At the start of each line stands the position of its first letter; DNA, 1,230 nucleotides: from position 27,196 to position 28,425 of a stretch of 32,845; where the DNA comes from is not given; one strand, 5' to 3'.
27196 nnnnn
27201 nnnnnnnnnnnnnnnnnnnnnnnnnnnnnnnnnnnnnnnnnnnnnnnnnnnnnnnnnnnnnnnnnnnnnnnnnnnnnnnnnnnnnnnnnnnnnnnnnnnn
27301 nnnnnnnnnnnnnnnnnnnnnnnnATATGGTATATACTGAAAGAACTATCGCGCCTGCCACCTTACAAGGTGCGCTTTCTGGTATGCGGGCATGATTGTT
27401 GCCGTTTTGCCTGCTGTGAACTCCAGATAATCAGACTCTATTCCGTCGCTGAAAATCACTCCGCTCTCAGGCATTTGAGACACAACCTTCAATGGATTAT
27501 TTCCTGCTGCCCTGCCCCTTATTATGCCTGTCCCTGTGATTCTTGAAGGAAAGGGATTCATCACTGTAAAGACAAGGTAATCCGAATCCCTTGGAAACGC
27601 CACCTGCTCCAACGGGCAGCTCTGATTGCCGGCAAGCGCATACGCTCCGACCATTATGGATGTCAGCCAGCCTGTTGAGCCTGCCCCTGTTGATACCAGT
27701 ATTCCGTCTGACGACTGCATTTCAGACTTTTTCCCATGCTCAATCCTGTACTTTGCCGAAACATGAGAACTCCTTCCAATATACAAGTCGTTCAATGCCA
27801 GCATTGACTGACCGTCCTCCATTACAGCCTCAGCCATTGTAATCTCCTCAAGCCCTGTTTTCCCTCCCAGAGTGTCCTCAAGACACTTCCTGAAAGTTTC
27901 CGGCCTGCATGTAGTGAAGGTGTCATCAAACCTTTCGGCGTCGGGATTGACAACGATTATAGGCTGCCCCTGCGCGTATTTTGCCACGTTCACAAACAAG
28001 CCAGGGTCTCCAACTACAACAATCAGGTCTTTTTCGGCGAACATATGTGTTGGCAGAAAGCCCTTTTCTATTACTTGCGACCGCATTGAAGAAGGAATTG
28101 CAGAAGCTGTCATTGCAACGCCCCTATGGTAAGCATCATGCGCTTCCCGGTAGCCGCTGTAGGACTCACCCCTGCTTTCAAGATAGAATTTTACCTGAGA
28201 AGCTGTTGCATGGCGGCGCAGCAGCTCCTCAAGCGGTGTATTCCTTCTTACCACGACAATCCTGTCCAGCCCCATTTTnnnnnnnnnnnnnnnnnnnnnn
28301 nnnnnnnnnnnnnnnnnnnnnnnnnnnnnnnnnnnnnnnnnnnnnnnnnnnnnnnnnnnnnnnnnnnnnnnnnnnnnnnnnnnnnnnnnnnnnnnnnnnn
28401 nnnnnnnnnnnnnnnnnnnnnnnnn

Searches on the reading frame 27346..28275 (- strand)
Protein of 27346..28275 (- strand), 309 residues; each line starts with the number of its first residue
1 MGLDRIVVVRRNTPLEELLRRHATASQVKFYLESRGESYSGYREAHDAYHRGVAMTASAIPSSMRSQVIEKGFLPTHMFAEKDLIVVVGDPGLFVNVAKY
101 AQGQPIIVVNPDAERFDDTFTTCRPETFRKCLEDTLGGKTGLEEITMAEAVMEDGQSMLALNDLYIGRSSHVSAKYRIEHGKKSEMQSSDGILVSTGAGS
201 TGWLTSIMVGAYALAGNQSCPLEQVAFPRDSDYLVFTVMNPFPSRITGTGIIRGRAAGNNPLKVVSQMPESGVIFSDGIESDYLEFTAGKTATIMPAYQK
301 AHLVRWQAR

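Call 7: search_protein_families(library=pfam, proteins=[window:27346-28275:-], max_evalue=0.01)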
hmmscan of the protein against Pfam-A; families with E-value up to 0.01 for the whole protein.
window:27346-28275:- (309 aa): 0 families

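Call 44: search_protein_families(library=pfam, proteins=[window:27346-28275:-], max_evalue=0.05)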
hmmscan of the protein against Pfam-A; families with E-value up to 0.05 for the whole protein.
window:27346-28275:- (309 aa): 0 families

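Call 69: search_protein_families(library=padloc, proteins=[window:27346-28275:-], max_evalue=0.01)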
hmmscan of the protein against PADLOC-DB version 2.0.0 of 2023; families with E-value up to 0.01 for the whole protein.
window:27346-28275:- (309 aa): 0 families

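Call 77: search_solved_structures(query=window:27346-28275:-, max_evalue=1, show_alignments=1)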
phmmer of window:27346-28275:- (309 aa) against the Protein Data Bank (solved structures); distinct sequences matched with E-value up to 1: 8.
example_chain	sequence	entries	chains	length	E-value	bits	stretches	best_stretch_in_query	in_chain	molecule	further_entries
7r4j_A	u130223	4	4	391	2.6e-06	30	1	5-125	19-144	NAD kinase 2, mitochondrial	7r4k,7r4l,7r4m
7n29_A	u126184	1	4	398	2.8e-06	29.9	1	5-125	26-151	NAD kinase 2, mitochondrial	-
1yt5_A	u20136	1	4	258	6.7e-05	25.3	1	66-207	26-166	inorganic polyphosphate/ATP-NAD kinase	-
2an1_A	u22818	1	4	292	0.013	17.9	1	78-206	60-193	putative kinase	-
7mh7_A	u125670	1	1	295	0.033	16.5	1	83-206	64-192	NAD kinase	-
7qvs_A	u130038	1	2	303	0.035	16.4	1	83-206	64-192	NAD kinase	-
4qxz_A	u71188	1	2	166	0.56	12.5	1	178-210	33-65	Uncharacterized protein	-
3g12_A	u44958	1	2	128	0.59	12.4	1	43-115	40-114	Putative lactoylglutathione lyase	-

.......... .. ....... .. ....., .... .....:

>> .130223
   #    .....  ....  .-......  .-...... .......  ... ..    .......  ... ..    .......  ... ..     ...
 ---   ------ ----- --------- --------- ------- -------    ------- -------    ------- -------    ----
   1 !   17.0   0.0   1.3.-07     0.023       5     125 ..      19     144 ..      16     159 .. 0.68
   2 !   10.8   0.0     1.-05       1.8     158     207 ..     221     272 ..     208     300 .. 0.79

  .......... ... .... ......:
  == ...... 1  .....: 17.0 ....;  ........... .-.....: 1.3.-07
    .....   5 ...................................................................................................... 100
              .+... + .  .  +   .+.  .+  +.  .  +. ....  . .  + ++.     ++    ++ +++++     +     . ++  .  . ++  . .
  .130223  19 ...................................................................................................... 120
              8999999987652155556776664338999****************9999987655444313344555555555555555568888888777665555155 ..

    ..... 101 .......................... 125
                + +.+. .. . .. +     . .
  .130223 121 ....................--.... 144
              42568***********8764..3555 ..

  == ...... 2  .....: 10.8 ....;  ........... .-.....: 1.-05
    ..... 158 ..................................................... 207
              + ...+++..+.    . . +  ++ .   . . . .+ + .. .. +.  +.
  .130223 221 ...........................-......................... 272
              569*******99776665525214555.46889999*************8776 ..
